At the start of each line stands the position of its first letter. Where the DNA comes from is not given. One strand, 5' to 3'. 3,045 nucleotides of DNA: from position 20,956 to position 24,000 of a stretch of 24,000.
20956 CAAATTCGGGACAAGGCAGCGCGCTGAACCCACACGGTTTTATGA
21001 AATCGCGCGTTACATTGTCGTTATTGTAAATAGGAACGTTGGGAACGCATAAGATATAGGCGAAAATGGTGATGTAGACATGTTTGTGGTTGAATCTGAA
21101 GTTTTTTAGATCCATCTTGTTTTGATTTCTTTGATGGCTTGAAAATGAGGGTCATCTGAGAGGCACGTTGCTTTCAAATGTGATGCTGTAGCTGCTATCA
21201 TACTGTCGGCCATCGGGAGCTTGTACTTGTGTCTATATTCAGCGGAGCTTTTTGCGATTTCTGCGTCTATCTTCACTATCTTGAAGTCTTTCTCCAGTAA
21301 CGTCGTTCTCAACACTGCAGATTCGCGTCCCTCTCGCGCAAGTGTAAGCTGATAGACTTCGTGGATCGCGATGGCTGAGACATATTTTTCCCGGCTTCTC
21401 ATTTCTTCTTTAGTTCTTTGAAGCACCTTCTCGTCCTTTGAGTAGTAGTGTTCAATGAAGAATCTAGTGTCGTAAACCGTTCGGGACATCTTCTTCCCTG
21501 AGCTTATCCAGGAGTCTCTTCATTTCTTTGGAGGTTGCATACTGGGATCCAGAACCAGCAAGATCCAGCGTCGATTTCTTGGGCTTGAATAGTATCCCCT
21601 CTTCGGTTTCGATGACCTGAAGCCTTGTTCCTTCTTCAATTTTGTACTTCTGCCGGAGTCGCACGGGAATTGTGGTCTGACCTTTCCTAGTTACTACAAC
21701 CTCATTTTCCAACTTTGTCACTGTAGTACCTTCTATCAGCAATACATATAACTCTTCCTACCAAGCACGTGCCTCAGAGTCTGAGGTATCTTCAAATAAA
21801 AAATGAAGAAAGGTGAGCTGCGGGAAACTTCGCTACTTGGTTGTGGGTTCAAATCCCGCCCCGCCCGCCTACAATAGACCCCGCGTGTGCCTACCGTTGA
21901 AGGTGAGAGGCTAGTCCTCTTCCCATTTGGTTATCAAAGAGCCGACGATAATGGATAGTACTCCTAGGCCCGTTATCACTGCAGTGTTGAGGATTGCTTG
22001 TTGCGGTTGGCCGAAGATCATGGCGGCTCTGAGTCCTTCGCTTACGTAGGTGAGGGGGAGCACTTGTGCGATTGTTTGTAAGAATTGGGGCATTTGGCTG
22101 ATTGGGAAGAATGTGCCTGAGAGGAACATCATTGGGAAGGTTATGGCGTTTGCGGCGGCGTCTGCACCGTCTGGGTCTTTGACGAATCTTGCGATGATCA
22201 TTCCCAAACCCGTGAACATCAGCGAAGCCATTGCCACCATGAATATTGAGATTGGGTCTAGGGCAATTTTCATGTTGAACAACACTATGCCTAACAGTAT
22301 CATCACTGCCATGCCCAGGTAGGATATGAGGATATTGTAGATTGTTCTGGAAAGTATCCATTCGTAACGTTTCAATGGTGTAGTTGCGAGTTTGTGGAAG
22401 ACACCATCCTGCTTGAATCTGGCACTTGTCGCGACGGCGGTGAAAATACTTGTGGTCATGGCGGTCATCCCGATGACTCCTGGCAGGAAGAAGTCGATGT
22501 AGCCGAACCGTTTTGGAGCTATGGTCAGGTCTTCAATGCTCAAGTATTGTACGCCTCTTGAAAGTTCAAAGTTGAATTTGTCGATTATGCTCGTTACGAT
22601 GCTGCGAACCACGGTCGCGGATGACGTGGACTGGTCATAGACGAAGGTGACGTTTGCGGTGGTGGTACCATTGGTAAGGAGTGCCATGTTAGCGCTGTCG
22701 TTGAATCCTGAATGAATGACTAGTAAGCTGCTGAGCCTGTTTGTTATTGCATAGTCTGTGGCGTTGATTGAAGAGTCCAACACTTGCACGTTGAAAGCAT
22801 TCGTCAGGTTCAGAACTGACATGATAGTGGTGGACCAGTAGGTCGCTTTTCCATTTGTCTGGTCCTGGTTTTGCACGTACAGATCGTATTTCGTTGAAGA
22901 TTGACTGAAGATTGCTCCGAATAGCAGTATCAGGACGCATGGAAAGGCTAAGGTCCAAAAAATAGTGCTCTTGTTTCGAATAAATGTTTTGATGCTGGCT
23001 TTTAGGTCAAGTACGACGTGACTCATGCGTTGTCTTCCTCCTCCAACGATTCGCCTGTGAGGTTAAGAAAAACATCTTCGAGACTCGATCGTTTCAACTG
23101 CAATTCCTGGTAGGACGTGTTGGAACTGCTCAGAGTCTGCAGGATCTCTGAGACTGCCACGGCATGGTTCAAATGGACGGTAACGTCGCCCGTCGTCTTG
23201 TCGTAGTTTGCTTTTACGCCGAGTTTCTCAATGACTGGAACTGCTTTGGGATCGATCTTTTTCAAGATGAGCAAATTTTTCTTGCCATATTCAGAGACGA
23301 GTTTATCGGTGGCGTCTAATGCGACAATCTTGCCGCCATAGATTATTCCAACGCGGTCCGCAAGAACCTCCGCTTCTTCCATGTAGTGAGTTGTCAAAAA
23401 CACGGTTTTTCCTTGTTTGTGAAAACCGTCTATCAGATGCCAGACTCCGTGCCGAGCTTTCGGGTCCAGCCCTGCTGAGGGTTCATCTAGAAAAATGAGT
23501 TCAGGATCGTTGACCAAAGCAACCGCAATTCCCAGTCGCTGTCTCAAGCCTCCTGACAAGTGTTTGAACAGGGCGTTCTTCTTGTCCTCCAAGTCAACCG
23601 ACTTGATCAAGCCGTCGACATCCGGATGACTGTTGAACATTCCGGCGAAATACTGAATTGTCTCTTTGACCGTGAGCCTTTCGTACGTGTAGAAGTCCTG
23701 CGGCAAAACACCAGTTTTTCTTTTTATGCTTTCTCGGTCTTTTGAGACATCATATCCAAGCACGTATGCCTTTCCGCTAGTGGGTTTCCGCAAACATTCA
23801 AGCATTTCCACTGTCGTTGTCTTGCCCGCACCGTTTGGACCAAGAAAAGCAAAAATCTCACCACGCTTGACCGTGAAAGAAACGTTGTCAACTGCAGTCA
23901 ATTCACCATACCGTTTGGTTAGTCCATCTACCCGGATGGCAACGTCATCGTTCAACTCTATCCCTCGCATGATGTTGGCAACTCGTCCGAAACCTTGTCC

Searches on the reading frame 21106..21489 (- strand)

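Call 7: search_protein_families(library=pfam, proteins=[window:21106-21489:-], max_evalue=0.01)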
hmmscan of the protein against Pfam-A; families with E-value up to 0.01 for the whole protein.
window:21106-21489:- (127 aa): 1 family
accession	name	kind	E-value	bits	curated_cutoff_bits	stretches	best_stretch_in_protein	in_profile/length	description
PF01850.27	PIN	-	4.5e-17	63.2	23.6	1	6-120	3-118/120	PIN domain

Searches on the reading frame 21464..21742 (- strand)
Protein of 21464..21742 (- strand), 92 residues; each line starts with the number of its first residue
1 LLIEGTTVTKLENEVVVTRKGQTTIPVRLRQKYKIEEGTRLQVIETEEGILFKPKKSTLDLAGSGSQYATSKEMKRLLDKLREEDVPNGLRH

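Call 7: search_protein_families(library=pfam, proteins=[window:21464-21742:-], max_evalue=0.01)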
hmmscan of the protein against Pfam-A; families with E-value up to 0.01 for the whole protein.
window:21464-21742:- (92 aa): 1 family
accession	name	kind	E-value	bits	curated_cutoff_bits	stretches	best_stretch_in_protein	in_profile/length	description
PF04014.23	MazE_antitoxin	-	4.1e-07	30.3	24.7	1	15-58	2-46/48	Antidote-toxin recognition MazE, bacterial antitoxin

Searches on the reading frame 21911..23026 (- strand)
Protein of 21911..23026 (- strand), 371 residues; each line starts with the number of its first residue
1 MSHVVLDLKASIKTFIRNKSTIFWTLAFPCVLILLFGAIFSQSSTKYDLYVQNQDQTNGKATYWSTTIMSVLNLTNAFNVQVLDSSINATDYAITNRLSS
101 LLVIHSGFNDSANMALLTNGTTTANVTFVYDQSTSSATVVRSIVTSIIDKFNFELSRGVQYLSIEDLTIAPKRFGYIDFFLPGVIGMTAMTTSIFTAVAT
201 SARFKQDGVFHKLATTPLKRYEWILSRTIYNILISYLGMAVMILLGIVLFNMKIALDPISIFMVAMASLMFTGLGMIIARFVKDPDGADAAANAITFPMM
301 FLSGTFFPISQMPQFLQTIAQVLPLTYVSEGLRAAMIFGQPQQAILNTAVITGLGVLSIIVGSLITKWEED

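Call 7: search_protein_families(library=pfam, proteins=[window:21911-23026:-], max_evalue=0.01)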
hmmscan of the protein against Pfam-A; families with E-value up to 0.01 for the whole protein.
window:21911-23026:- (371 aa): 3 families
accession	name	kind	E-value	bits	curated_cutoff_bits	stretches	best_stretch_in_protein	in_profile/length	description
PF12698.13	ABC2_membrane_3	-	2.4e-34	119.4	31.6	1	19-362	1-345/347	ABC-2 family transporter protein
PF01061.29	ABC2_membrane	-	4.2e-30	105.3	26.9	2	137-336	23-210/211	ABC-2 type transporter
PF19053.6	EccD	-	0.0012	18.2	30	1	238-367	8-133/339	EccD-like transmembrane domain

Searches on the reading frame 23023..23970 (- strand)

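Call 7: search_protein_families(library=pfam, proteins=[window:23023-23970:-], max_evalue=0.01)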
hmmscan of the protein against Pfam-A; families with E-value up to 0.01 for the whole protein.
window:23023-23970:- (315 aa): 6 families
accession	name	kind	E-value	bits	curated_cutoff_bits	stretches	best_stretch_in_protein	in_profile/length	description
PF00005.33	ABC_tran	-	2e-30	106.6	25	1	28-165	2-136/137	ABC transporter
PF13304.12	AAA_21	-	1.9e-11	45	27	1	122-195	222-298/304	AAA domain, putative AbiEii toxin, Type IV TA system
PF13732.12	DrrA1-3_C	-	1.1e-06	29.7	27.4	1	226-304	8-80/81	ATP-binding protein DrrA1-3-like, C-terminal domain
PF13175.12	AAA_15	-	0.00083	19.5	32.1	0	39-64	25-50/374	AAA ATPase domain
PF13476.12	AAA_23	-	0.0036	18.4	27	1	37-57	19-39/201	AAA domain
PF02463.25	SMC_N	-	0.0068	16.3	40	0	137-205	136-207/220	RecF/RecN/SMC N terminal domain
